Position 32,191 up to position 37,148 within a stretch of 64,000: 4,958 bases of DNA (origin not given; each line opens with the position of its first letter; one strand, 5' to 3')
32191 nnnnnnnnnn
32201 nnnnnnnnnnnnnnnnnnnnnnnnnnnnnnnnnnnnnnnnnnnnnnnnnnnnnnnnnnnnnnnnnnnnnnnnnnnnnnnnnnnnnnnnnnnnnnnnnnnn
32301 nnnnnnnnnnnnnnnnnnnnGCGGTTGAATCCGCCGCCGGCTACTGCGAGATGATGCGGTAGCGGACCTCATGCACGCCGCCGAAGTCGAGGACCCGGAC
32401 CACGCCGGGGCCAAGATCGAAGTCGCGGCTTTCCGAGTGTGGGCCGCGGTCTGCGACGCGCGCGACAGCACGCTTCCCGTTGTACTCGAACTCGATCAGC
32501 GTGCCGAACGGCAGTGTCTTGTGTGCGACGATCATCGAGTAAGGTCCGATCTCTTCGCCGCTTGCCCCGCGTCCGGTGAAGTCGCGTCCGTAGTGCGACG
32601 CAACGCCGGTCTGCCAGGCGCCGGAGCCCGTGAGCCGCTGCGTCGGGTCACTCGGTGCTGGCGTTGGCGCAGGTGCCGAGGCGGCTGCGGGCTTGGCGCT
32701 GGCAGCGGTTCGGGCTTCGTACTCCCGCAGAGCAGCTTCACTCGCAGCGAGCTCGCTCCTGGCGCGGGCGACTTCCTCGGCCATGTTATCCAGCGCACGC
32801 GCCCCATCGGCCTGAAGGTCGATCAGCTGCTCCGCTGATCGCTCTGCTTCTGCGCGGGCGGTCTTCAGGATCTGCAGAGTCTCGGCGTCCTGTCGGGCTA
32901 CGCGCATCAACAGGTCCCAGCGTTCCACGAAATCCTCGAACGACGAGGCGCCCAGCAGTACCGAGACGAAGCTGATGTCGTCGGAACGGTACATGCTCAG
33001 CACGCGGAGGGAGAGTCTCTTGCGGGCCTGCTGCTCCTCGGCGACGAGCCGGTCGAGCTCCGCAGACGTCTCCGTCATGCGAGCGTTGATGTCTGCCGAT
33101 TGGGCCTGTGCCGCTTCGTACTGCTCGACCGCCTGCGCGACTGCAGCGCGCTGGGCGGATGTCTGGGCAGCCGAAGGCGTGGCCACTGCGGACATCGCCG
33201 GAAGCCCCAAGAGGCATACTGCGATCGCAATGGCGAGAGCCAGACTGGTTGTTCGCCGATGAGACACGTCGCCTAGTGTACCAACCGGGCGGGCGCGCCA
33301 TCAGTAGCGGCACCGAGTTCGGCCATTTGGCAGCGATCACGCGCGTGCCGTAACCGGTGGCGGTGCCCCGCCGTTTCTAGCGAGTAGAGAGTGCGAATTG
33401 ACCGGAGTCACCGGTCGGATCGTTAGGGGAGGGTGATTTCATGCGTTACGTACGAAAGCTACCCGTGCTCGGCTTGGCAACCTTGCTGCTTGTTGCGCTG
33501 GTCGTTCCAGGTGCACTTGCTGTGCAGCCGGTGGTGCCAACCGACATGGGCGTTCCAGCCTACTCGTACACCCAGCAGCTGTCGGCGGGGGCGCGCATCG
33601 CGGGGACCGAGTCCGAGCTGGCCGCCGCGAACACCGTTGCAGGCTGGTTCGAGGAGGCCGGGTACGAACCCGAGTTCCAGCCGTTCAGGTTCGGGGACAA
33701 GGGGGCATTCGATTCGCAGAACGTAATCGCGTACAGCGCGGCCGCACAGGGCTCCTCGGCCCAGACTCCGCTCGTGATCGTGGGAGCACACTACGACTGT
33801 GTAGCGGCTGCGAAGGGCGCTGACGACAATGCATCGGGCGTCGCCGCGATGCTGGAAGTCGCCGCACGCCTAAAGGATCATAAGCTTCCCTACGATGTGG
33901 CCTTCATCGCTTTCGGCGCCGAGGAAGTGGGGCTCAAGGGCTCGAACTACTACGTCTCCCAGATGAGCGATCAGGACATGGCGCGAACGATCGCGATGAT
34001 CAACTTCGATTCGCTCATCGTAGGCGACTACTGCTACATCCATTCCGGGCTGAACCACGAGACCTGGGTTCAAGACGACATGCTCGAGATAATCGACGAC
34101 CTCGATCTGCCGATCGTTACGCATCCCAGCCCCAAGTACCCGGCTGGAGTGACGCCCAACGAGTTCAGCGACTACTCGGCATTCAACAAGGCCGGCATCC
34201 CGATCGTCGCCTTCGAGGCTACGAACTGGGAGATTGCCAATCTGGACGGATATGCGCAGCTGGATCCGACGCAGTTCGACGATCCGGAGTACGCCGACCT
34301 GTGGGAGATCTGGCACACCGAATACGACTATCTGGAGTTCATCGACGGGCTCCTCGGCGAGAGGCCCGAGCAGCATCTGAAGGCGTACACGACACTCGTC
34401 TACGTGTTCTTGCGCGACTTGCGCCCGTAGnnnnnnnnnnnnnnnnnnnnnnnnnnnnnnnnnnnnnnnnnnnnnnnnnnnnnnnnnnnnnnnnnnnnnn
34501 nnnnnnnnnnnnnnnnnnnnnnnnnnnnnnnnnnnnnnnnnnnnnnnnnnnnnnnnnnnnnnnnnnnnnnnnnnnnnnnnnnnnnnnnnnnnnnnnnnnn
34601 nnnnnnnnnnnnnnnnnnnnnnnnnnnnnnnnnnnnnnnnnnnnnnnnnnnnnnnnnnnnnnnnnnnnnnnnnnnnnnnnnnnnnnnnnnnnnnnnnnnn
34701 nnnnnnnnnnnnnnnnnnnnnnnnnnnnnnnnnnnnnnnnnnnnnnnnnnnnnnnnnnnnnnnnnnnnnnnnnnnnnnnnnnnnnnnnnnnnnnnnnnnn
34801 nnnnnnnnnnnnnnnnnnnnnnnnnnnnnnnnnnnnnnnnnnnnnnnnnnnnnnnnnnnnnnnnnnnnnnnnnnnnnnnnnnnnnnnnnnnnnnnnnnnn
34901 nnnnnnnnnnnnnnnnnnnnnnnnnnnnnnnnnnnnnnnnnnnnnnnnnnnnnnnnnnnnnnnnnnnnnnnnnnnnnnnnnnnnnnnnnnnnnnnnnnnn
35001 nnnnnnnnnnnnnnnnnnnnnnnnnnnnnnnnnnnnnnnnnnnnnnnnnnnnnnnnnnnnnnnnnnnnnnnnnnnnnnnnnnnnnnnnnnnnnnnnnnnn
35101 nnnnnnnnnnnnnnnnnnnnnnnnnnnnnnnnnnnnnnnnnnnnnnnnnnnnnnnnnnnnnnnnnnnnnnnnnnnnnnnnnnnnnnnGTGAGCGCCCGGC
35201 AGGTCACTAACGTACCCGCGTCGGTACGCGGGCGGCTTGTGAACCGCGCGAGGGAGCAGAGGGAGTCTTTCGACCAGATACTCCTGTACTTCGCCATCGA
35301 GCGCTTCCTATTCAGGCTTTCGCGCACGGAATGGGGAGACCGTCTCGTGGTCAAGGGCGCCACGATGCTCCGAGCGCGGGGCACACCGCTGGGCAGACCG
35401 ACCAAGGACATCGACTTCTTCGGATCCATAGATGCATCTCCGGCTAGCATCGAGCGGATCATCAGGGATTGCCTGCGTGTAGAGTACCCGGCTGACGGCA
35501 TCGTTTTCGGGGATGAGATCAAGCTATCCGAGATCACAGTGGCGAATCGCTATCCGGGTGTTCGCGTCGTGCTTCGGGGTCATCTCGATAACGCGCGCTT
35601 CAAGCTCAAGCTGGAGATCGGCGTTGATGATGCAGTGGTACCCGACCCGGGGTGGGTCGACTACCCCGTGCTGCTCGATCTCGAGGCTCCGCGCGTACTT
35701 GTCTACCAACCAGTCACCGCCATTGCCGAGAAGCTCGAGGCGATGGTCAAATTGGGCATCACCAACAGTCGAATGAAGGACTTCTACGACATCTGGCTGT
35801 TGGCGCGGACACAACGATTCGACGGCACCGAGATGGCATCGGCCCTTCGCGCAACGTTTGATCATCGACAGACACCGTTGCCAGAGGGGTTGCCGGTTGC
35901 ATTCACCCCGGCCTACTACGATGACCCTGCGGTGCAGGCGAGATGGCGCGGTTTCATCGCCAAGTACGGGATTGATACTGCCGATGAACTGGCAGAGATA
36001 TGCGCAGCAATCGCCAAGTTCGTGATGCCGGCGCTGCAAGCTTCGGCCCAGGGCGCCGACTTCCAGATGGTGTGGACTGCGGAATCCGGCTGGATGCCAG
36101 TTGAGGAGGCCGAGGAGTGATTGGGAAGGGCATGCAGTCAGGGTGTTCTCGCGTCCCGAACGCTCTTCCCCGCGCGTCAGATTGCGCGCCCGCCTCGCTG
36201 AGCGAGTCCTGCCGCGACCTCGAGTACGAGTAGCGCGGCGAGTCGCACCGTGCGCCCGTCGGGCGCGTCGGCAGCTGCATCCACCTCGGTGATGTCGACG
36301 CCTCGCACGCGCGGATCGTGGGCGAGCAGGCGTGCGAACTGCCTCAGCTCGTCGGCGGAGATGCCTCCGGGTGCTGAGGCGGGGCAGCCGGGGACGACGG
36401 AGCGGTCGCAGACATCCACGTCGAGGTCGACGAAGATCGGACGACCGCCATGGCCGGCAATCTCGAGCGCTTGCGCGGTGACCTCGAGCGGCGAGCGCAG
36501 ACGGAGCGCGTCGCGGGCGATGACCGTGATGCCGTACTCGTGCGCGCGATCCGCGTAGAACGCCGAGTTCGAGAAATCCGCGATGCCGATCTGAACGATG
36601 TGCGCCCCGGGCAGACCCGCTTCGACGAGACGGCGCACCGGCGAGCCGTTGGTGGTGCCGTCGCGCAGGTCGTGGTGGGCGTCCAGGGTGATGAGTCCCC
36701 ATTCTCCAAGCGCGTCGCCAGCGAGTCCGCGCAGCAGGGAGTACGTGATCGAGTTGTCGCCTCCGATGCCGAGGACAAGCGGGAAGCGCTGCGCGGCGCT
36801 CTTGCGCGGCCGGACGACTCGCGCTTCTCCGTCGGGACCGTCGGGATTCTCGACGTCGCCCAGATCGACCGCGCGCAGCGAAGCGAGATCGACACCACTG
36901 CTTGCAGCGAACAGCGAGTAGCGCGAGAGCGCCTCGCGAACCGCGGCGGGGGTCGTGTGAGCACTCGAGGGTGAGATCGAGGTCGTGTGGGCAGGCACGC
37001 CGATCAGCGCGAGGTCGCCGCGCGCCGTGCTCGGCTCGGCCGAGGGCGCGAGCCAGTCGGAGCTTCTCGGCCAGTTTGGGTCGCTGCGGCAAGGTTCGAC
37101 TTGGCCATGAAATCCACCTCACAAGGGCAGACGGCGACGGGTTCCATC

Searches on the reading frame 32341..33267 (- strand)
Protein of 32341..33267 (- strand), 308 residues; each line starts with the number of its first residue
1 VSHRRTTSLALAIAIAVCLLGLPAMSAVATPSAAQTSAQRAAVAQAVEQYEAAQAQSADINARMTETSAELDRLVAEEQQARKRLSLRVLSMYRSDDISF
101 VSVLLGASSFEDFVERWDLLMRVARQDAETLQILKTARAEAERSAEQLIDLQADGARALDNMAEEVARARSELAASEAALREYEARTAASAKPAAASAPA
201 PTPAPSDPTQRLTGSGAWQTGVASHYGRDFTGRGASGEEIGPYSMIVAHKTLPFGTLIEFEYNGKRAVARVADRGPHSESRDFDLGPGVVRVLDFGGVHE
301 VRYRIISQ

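Call 23: search_protein_families(library=pfam, proteins=[window:32341-33267:-])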
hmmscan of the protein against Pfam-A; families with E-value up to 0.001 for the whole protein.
window:32341-33267:- (308 aa): 2 families
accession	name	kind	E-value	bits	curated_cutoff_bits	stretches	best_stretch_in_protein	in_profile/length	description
PF03330.24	DPBB_1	-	1.6e-08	35.1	28.8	1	220-295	3-73/83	Lytic transglycolase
PF24568.1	CC_PcsB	-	1.7e-08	34.6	27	1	82-140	12-71/75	Peptidoglycan hydrolase PcsB, coiled-coil domain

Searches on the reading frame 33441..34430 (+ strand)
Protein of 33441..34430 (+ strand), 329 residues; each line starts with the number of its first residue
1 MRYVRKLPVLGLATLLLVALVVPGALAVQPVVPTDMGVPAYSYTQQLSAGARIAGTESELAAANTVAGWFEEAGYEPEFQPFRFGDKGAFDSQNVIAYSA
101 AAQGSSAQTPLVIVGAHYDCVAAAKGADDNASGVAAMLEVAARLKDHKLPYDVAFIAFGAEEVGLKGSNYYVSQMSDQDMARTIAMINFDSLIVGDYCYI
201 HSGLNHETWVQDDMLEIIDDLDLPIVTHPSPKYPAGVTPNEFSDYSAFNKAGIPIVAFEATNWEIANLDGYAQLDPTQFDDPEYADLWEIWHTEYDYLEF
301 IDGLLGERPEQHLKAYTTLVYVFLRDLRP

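Call 75: search_protein_families(library=pfam, proteins=[window:33441-34430:+])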
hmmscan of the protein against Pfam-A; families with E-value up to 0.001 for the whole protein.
window:33441-34430:+ (329 aa): 3 families
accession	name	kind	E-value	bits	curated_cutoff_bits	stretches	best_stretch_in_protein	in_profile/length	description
PF04389.22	Peptidase_M28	-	2.6e-33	115.8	21.3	1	103-302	7-178/193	Peptidase family M28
PF01546.33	Peptidase_M20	-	1.9e-08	34.9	24.6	1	124-189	30-98/206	Peptidase family M20/M25/M40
PF05343.19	Peptidase_M42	-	1.9e-07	30.9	23.2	1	129-175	134-180/292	M42 glutamyl aminopeptidase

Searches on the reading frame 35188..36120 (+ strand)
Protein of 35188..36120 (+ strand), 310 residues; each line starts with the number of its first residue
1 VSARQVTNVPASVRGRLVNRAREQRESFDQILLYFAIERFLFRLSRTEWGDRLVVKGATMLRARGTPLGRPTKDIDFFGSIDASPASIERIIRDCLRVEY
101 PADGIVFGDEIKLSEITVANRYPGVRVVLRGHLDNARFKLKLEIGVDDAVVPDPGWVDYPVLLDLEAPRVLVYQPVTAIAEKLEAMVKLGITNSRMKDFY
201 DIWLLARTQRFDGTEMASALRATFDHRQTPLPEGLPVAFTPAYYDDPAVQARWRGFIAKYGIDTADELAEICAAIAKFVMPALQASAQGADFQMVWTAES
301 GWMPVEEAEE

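Call 75: search_protein_families(library=pfam, proteins=[window:35188-36120:+])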
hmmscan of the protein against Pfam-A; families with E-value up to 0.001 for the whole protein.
window:35188-36120:+ (310 aa): 1 family
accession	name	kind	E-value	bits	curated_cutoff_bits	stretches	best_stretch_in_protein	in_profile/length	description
PF08843.17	AbiEii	-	1.1e-44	153.6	22.5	1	39-266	1-229/238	Nucleotidyl transferase AbiEii toxin, Type IV TA system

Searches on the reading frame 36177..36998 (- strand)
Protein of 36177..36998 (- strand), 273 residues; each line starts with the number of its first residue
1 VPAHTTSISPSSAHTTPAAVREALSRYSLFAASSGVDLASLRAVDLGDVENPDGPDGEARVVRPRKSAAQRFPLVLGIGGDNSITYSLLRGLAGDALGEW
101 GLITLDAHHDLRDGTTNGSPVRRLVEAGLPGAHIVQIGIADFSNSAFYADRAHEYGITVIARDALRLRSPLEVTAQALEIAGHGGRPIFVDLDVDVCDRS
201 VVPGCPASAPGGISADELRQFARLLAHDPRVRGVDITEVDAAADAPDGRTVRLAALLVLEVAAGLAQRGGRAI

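Call 75: search_protein_families(library=pfam, proteins=[window:36177-36998:-])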
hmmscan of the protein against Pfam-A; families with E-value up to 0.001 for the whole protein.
window:36177-36998:- (273 aa): 1 family
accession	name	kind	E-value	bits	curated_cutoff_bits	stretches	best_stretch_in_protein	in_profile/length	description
PF00491.26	Arginase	-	3.4e-46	158.4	22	1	3-261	10-277/280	Arginase family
